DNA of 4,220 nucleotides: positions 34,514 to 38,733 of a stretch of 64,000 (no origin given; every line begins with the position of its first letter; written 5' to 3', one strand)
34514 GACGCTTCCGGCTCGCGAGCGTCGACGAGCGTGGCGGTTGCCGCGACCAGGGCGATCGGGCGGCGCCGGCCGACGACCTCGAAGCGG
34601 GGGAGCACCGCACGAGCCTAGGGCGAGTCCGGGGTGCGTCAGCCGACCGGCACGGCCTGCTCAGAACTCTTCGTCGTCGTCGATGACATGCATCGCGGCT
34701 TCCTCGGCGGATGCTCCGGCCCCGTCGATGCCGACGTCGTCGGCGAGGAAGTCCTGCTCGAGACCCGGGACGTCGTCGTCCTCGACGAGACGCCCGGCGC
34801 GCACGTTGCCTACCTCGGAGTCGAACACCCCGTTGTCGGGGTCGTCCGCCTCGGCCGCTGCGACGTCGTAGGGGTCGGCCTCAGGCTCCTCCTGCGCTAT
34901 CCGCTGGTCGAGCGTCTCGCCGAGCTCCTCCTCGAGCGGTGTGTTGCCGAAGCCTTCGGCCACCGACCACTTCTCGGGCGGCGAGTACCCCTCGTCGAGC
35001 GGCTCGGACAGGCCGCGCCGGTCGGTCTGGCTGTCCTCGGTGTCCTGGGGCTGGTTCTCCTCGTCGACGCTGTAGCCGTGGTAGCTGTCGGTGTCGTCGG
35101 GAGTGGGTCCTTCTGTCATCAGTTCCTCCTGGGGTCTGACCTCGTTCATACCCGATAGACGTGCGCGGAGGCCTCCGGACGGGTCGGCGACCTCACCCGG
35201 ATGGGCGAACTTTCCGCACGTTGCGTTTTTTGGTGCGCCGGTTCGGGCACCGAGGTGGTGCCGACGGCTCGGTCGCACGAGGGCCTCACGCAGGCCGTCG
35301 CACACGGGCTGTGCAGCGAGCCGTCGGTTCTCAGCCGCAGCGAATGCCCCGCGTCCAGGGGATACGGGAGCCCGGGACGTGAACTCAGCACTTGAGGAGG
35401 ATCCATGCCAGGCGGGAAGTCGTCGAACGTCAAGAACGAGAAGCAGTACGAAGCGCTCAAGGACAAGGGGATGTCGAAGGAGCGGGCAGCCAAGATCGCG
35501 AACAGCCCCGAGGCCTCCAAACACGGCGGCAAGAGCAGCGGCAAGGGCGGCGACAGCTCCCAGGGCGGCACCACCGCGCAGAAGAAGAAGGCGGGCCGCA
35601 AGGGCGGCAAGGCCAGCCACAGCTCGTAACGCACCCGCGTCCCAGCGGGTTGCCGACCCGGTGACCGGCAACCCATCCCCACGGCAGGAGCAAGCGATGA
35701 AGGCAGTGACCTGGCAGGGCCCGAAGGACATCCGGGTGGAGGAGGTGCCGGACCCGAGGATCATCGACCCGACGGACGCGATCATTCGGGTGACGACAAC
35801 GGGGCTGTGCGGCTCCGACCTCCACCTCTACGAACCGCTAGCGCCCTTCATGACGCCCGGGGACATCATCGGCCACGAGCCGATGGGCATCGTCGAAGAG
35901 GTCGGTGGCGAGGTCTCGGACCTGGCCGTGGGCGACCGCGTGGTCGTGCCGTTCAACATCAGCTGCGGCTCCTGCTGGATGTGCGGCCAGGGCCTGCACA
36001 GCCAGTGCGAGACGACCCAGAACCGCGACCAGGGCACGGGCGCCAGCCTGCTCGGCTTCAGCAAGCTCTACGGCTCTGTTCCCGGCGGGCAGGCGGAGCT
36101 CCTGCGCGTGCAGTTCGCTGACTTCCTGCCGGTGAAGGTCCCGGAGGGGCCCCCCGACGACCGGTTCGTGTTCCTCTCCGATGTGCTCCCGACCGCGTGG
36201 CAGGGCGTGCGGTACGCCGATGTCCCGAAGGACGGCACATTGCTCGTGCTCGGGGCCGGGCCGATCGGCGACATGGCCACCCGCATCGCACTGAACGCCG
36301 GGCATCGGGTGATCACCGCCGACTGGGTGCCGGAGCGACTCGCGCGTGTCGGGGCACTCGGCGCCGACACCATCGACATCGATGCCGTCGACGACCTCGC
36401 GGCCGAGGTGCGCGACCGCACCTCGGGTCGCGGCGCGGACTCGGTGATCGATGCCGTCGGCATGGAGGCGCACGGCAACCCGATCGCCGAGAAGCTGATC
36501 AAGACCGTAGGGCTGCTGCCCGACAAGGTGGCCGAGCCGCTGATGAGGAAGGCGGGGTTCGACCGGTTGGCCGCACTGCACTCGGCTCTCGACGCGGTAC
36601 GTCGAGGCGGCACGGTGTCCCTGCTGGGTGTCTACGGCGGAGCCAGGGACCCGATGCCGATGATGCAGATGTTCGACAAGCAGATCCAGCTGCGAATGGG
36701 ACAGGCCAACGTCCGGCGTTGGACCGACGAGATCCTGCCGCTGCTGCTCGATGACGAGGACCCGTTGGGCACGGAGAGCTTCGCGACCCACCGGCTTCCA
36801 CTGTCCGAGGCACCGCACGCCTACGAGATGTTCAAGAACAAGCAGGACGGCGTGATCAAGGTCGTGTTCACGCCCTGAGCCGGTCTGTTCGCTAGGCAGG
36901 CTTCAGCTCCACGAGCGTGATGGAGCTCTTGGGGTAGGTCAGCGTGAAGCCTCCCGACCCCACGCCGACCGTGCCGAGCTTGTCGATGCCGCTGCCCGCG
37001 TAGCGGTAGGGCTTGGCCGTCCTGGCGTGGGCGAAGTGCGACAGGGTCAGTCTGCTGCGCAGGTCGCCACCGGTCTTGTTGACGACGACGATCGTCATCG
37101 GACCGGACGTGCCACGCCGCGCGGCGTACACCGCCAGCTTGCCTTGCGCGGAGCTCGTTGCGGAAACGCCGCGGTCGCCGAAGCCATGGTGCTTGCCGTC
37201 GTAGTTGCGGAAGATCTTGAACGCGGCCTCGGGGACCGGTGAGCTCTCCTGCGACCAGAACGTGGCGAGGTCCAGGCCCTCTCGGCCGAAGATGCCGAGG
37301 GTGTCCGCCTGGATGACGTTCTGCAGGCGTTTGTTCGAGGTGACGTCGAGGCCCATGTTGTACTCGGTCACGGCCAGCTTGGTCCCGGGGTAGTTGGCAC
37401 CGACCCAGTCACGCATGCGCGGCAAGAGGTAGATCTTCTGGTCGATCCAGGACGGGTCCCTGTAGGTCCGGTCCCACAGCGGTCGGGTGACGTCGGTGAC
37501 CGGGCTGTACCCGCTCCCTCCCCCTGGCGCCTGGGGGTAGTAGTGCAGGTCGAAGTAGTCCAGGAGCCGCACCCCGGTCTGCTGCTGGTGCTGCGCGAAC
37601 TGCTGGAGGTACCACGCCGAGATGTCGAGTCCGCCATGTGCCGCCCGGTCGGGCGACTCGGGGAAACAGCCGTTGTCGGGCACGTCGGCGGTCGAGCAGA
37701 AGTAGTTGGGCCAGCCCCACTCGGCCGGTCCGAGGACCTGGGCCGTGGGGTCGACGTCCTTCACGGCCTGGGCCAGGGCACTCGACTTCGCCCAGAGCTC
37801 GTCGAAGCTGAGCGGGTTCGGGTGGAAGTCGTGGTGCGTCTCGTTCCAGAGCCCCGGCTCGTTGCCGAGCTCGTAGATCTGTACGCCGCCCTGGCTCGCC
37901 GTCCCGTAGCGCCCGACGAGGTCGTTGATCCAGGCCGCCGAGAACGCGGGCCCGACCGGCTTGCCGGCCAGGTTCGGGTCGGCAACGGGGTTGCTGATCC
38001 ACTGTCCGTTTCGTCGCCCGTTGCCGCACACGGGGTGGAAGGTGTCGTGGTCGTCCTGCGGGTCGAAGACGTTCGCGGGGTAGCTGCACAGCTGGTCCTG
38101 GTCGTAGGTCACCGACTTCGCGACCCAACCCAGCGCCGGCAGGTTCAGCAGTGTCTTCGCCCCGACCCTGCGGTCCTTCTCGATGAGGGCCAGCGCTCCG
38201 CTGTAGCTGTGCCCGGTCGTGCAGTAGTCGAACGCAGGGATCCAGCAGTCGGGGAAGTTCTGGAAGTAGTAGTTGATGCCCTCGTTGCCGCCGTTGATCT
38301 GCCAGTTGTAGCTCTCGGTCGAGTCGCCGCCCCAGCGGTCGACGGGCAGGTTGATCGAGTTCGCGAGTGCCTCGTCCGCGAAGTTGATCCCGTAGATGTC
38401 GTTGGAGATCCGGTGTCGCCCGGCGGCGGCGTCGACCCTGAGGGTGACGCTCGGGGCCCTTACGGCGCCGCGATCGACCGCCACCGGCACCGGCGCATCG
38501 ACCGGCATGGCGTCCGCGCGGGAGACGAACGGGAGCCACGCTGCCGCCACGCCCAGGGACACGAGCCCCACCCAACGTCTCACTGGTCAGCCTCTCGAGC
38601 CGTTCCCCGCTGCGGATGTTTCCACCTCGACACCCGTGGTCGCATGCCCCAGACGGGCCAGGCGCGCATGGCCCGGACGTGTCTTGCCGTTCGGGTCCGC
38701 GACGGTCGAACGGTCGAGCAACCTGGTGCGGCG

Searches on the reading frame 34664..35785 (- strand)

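Call 17: search_protein_families(library=pfam, proteins=[window:34664-35785:-], max_evalue=0.01)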
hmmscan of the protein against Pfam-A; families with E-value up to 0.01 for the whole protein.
window:34664-35785:- (374 aa): 1 family
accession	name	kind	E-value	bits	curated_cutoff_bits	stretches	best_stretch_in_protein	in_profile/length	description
PF18970.5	DUF5709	-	1.3e-18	67.5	27.5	1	324-370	1-49/49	Family of unknown function (DUF5709)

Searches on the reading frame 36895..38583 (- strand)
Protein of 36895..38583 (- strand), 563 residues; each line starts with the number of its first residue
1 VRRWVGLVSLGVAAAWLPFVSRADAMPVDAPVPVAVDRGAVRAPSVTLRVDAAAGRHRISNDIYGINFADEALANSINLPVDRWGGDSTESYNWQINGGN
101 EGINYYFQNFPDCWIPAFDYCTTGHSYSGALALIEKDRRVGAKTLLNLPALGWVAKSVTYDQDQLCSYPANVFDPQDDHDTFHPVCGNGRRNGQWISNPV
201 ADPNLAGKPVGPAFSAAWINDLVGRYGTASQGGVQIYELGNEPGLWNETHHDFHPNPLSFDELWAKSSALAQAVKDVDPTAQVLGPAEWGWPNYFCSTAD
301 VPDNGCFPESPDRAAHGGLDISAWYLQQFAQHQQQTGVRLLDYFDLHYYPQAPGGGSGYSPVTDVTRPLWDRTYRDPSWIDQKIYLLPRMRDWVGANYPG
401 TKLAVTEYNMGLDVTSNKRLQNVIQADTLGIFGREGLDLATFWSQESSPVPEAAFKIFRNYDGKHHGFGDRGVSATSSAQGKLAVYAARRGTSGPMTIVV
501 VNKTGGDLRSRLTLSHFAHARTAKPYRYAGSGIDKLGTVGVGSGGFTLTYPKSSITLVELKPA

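Call 17: search_protein_families(library=pfam, proteins=[window:36895-38583:-], max_evalue=0.01)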
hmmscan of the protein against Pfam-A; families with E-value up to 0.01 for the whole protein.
window:36895-38583:- (563 aa): 1 family
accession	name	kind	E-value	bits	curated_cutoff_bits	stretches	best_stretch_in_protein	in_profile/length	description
PF12891.13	Glyco_hydro_44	-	3.7e-62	210.6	25.1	1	100-352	3-223/223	Glycoside hydrolase family 44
